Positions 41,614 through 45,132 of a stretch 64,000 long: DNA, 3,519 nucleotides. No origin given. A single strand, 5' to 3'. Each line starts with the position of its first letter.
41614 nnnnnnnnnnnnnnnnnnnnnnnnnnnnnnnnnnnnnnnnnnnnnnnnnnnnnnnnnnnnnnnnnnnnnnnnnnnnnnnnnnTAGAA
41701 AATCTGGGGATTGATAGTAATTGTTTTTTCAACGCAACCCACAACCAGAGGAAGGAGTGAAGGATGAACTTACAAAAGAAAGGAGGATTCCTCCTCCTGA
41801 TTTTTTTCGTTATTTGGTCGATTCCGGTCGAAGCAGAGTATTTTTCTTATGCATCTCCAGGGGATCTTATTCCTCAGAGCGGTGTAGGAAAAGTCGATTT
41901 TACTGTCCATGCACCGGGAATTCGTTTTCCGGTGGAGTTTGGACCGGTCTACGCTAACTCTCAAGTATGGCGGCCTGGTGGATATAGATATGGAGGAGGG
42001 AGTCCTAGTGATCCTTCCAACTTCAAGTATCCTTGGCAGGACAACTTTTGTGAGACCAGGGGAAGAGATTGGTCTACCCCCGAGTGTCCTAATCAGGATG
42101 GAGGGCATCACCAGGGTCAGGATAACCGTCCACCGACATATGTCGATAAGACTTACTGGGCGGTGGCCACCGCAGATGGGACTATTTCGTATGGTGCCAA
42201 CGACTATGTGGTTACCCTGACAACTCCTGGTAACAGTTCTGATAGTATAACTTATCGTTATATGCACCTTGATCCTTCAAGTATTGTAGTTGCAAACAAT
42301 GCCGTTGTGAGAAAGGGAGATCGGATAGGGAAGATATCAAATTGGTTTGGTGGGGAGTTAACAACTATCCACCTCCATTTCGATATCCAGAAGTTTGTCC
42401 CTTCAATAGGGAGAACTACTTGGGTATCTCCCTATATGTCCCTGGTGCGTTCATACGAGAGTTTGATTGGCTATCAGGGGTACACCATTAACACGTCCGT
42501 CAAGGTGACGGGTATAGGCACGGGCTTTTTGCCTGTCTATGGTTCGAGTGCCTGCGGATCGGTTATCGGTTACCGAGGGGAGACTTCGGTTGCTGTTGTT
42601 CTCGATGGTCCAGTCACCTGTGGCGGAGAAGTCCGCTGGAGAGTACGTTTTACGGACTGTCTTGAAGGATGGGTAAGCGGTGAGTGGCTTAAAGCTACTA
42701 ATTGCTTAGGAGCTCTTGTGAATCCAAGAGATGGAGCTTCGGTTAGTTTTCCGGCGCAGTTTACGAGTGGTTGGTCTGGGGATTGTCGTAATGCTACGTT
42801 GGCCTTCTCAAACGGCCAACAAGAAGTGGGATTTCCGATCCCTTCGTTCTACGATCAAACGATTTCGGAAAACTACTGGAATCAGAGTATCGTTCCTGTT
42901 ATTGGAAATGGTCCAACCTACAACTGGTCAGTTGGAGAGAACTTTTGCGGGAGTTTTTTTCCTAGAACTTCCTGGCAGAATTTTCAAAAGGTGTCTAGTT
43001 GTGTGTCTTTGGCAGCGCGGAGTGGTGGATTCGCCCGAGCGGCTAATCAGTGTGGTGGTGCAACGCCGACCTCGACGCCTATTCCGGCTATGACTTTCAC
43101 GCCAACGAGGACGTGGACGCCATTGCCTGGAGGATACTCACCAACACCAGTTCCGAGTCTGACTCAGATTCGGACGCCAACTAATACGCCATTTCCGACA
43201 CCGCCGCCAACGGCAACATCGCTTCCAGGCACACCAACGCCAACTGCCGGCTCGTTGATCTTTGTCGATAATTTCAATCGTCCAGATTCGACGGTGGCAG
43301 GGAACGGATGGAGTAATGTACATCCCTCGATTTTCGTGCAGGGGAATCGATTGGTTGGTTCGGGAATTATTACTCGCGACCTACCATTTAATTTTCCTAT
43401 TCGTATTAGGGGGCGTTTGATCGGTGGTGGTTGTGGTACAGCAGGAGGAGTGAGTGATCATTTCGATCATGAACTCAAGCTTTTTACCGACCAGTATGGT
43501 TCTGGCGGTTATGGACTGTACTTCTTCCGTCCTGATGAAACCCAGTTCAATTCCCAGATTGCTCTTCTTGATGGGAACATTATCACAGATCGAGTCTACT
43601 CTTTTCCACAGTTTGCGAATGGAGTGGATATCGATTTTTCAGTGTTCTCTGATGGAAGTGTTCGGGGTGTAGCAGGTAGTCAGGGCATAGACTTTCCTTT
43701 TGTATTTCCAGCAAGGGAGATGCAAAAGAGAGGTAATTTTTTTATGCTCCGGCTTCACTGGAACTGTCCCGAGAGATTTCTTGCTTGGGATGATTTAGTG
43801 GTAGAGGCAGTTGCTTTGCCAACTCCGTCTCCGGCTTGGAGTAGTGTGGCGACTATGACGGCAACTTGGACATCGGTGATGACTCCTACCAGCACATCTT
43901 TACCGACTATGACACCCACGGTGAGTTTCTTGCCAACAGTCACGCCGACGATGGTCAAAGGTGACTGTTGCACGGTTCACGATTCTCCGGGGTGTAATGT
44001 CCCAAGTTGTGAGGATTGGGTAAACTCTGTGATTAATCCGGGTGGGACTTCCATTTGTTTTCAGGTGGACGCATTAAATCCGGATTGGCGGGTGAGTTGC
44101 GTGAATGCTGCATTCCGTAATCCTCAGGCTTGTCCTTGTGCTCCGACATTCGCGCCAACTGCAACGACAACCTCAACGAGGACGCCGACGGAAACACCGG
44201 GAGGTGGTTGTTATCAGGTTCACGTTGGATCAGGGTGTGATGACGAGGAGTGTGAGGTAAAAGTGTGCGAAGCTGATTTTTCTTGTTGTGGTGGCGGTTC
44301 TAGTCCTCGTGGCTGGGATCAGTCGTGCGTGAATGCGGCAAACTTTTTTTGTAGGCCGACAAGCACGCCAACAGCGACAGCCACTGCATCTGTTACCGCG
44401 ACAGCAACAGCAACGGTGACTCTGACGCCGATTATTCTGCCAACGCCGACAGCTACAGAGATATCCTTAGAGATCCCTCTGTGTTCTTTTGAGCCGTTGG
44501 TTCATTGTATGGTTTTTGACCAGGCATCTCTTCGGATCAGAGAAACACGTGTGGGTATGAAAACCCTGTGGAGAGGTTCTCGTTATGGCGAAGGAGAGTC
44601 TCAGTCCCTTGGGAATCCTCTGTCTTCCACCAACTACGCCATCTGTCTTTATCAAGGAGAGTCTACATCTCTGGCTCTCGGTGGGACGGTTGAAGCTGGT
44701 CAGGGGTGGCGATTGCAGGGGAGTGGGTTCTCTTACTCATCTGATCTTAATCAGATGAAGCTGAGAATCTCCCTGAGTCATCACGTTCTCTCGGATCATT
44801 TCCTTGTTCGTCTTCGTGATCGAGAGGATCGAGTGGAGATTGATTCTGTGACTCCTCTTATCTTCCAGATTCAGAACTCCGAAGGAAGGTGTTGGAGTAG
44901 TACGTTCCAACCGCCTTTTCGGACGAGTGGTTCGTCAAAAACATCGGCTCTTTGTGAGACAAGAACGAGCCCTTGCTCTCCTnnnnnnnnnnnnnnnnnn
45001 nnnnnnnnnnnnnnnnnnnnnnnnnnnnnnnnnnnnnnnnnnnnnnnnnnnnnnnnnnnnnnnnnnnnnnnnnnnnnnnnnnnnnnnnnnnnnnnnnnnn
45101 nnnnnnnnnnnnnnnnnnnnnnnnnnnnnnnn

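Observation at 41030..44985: Giant secreted M23+SH3b cell-wall peptidase locus with novel domains, possibly a host-interaction weapon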

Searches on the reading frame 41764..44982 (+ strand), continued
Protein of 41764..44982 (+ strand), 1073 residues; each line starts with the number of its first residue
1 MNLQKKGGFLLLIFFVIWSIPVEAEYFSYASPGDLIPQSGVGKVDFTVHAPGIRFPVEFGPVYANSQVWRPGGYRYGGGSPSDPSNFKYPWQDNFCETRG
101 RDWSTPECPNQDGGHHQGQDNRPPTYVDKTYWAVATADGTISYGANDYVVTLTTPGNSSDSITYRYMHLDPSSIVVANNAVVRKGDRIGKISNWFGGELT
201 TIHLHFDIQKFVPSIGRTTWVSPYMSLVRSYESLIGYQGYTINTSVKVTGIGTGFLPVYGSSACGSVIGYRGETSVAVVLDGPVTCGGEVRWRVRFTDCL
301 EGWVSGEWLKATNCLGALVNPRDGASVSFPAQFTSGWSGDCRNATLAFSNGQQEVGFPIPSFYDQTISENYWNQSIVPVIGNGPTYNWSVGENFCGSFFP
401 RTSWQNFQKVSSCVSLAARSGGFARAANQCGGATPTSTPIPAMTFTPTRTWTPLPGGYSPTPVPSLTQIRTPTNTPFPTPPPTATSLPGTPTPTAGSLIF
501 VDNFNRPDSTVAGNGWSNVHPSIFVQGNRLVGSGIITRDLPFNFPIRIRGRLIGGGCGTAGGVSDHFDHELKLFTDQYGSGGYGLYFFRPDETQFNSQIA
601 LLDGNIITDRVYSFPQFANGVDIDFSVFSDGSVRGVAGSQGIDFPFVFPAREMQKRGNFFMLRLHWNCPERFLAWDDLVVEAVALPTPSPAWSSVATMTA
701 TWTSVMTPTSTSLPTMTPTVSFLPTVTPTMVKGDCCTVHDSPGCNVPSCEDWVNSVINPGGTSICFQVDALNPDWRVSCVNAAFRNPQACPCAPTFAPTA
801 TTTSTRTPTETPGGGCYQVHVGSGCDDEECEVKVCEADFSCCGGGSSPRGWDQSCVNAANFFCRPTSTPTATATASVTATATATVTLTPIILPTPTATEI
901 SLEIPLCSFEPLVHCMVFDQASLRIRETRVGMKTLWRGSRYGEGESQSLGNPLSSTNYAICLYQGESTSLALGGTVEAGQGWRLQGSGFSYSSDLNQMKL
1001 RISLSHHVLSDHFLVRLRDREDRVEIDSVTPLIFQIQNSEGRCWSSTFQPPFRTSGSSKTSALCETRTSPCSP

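Call 41: search_protein_families(library=pfam, alignment_id=A6, max_evalue=0.001)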
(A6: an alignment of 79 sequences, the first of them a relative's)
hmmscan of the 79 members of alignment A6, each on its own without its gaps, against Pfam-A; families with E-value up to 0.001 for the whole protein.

A. member 1, P0020 (853 aa): 1 family
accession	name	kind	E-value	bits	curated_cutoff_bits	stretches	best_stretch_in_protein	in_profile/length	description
PF01186.22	Lysyl_oxidase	-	9.4e-23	81.3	20.4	1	403-502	84-189/204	Lysyl oxidase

B. families by the number of members that match (of 79 scanned): 48 families (the first 25 are shown)
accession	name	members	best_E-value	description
PF13948.11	DUF4215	9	2.8e-11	Domain of unknown function (DUF4215)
PF00200.28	Disintegrin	5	1e-67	Disintegrin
PF01186.22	Lysyl_oxidase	4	9.4e-23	Lysyl oxidase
PF07676.18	PD40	4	3e-11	WD40-like Beta Propeller Repeat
PF10282.15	Lactonase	3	4.8e-52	Lactonase, 7-bladed beta-propeller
PF02012.26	BNR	3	9.8e-13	BNR/Asp-box repeat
PF08450.18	SGL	3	1.3e-11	SMP-30/Gluconolactonase/LRE-like region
PF14339.12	DUF4394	3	7.2e-07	Domain of unknown function (DUF4394)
PF00526.23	Dicty_CTDC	3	1.6e-06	Dictyostelium (slime mold) repeat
PF17164.10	DUF5122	2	8.2e-117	Domain of unknown function (DUF5122) beta-propeller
PF07995.17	GSDH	2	8.8e-37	Glucose / Sorbosone dehydrogenase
PF24517.2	CBM96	2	4e-19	Carbohydrate-binding module family 96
PF13088.12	BNR_2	2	4.4e-15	BNR repeat-like domain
PF21471.3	Reelin_subrepeat-B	2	1.4e-08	Reelin subrepeat B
PF21959.2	DUF6923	2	1.5e-07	Repeat of unknown function (DUF6923)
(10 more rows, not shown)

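Call 55: list_cluster_members(proteins=[P0020, P0022, P0019, P0049, P0064, P0072, P0089, P0100, P0128, P0164])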
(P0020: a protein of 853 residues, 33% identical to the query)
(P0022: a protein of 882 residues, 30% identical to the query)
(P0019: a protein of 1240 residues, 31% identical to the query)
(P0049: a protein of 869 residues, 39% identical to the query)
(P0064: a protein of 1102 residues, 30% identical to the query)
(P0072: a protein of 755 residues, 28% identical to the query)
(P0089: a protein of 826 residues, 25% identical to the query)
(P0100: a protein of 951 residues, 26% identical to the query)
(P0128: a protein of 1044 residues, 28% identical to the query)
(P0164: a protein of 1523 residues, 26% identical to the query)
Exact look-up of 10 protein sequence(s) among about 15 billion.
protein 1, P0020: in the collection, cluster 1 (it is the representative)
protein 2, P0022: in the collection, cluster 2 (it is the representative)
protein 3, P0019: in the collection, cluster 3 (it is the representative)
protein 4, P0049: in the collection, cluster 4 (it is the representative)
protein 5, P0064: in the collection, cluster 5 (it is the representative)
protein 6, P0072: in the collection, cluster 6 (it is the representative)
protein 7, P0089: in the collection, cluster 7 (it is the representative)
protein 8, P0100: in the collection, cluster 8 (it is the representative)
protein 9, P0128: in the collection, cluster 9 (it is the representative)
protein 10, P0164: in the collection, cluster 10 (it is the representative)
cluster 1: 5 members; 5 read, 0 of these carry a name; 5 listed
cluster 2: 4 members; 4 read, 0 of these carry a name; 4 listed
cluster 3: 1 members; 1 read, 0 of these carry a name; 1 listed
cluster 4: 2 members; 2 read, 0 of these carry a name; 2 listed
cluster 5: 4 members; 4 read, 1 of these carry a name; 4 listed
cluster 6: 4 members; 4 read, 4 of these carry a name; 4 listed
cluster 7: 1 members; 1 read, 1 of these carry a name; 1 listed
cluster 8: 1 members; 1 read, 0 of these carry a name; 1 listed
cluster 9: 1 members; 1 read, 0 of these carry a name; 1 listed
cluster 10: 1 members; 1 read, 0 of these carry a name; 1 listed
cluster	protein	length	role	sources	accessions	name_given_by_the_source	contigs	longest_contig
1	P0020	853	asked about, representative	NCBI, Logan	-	-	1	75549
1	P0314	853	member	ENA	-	-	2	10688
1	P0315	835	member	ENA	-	-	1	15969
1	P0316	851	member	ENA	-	-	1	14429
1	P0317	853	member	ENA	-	-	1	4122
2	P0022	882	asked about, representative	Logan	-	-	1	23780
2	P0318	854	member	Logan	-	-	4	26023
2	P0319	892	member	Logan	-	-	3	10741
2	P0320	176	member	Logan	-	-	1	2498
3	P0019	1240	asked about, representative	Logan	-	-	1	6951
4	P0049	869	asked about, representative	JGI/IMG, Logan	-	-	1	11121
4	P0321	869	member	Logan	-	-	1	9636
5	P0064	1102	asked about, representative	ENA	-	-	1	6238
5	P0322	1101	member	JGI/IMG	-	cysteine-rich repeat protein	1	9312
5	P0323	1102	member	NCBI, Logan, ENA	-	-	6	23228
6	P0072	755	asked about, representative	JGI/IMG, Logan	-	cysteine-rich repeat protein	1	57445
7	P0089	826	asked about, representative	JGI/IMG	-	cysteine-rich repeat protein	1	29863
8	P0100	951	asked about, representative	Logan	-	-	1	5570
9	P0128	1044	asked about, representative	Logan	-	-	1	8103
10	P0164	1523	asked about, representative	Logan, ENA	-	-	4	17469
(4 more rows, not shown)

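Call 96: find_encoding_contigs(protein=P0015, flank=8000, max_places=2)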
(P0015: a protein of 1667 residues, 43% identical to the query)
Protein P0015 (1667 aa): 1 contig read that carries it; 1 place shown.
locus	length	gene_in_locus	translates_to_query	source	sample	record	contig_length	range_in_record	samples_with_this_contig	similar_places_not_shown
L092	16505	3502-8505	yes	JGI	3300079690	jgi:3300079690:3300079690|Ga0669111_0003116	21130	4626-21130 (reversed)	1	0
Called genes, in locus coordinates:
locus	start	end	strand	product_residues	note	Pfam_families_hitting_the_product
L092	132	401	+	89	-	PF04002:RadC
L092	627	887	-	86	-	-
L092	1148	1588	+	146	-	-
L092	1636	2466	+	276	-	-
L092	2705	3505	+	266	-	-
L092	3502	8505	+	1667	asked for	PF01551:Peptidase_M23, PF14870:PSII_BNR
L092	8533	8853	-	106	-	PF13560:HTH_31, PF12844:HTH_19, PF01381:HTH_3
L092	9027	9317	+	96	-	-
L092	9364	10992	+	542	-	-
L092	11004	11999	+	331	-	-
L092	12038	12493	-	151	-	-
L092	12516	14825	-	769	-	-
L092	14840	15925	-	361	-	-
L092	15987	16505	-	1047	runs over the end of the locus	PF26449:DUF8128 (weak), PF10412:TrwB_AAD_bind, PF25199:nSTAND_NTPase5 (weak)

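Call 97: find_encoding_contigs(protein=P0019, flank=8000, max_places=2)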
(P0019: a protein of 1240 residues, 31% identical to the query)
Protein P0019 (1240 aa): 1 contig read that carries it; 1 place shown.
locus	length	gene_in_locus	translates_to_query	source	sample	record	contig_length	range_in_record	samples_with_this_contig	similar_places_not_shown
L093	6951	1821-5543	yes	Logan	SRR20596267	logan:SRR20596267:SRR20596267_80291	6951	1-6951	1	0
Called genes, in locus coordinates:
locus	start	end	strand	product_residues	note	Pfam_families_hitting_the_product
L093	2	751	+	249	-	?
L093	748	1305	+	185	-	PF02195:ParB_N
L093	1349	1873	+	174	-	-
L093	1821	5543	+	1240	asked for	PF00082:Peptidase_S8, PF13620:CarboxypepD_reg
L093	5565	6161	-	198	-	PF04326:SLFN_AlbA_2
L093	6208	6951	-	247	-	?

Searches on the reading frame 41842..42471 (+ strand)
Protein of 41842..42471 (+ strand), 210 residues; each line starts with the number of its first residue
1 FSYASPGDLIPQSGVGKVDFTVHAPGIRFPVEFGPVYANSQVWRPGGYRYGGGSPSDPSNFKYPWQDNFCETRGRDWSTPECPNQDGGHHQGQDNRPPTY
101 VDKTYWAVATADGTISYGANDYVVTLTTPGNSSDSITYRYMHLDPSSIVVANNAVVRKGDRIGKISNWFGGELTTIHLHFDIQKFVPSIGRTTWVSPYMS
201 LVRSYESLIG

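Call 100: search_dna_similar(query=window:41842-42471:+, collection=plasmids, mode=protein, max_evalue=1e-10, max_rows=15)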
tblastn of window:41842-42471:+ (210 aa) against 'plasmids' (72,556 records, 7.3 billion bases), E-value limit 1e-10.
Records with a match: 64; places in all: 64; records where one place covers at least 80% of the query: 63.
Best place of each record, by identity: <60% 64.
By first word of the organism name: Phaeobacter 58; Tritonibacter 3; Rhizobium 2; Sinorhizobium 1.
By predicted mobility (MOB-suite, as given by PLSDB): non-mobilizable 60; conjugative 3; mobilizable 1.
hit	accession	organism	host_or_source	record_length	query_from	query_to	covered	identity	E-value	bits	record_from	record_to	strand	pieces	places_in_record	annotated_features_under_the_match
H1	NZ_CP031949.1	Phaeobacter inhibens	-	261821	3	208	98%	46.9%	2e-40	153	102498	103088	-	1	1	M23 family metallopeptidase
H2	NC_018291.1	Phaeobacter inhibens DSM 17395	-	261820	3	208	98%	46.9%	2e-40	153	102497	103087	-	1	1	M23 family metallopeptidase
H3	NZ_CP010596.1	Phaeobacter inhibens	cell culture,biofilm boat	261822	3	208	98%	46.9%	2e-40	153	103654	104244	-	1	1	M23 family metallopeptidase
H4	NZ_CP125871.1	Phaeobacter inhibens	Crassostrea virginica,Inner shell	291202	3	208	98%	46.9%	5e-40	152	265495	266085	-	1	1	M23 family metallopeptidase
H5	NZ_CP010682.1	Phaeobacter piscinae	cell culture,rotifer aquaculture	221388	3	208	98%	46.4%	3e-40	152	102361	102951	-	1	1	M23 family metallopeptidase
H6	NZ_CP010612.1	Phaeobacter inhibens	cell culture,clam larvae aquaculture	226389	3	208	98%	46.4%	8e-40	151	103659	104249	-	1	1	M23 family metallopeptidase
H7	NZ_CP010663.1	Phaeobacter inhibens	cell culture,clam larvae aquaculture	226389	3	208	98%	46.4%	8e-40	151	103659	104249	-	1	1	M23 family metallopeptidase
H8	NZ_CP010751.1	Phaeobacter inhibens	cell culture,algae aquaculture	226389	3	208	98%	46.4%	8e-40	151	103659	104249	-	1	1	M23 family metallopeptidase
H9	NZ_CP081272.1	Phaeobacter inhibens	-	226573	3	208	98%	46.4%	8e-40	151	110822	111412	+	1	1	M23 family metallopeptidase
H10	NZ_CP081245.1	Phaeobacter inhibens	-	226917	3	208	98%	46.4%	8e-40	151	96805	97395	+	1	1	M23 family metallopeptidase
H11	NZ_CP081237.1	Phaeobacter inhibens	-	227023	3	208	98%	46.4%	8e-40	151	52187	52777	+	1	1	M23 family metallopeptidase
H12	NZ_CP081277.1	Phaeobacter inhibens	-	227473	3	208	98%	46.4%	8e-40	151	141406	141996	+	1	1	M23 family metallopeptidase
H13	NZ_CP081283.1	Phaeobacter inhibens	-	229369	3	208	98%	46.4%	8e-40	151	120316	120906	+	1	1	M23 family metallopeptidase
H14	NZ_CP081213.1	Phaeobacter inhibens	-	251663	3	208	98%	46.4%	8e-40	151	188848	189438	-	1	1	M23 family metallopeptidase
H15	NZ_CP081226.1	Phaeobacter inhibens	-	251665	3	208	98%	46.4%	8e-40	151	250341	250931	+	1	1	M23 family metallopeptidase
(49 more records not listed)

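Call 101: search_dna_similar(query=window:41842-42471:+, collection=phages, mode=protein, max_evalue=0.00001, max_rows=10)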
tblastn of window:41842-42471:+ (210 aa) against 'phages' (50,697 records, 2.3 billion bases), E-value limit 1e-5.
No match.

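Call 102: get_annotated_region(hit=H2, flank=5000)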
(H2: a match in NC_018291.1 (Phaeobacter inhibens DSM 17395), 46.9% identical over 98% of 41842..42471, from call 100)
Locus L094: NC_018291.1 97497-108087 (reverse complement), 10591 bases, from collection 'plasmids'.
description: Phaeobacter inhibens DSM 17395 plasmid pPGA1_262, complete sequence
organism: Phaeobacter inhibens DSM 17395 (NCBI taxid 391619)
taxonomy: Bacteria; Pseudomonadota; Alphaproteobacteria; Rhodobacterales; Roseobacteraceae; Phaeobacter; Phaeobacter inhibens; Phaeobacter inhibens DSM 17395
host: -; source: -; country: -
typing (MOB-suite, as given by PLSDB): non-mobilizable; replicon rep_cluster_377
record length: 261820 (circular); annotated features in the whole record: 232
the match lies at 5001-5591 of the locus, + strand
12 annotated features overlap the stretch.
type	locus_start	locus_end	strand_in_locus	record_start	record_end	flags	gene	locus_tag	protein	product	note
CDS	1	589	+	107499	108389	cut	-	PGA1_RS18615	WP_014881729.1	LysR family transcriptional regulator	GO:0006355 - regulation of DNA-templated transcription [Evidence IEA]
CDS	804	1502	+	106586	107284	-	-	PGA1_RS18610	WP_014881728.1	glutathione S-transferase family protein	-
CDS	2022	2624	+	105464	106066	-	-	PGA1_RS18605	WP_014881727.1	hypothetical protein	-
CDS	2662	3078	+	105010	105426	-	-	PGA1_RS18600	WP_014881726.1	acyl-CoA thioesterase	-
CDS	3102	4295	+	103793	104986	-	-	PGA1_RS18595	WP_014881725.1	acyl-CoA dehydrogenase family protein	-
CDS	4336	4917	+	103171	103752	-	-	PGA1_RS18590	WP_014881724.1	hypothetical protein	-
CDS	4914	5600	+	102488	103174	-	-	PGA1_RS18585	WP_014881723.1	M23 family metallopeptidase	GO:0006508 - proteolysis [Evidence IEA]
CDS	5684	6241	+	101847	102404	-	-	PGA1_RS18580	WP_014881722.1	gamma-glutamylcyclotransferase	GO:0006751 - glutathione catabolic process [Evidence IEA]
CDS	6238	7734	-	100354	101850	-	-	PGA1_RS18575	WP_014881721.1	ATP-binding cassette domain-containing protein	-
CDS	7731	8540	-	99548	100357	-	-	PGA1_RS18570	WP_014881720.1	ABC transporter permease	-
CDS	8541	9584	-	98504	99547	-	-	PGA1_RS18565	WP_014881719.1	ABC transporter permease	GO:0055085 - transmembrane transport [Evidence IEA]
CDS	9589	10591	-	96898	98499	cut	-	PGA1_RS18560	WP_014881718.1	ABC transporter substrate-binding protein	-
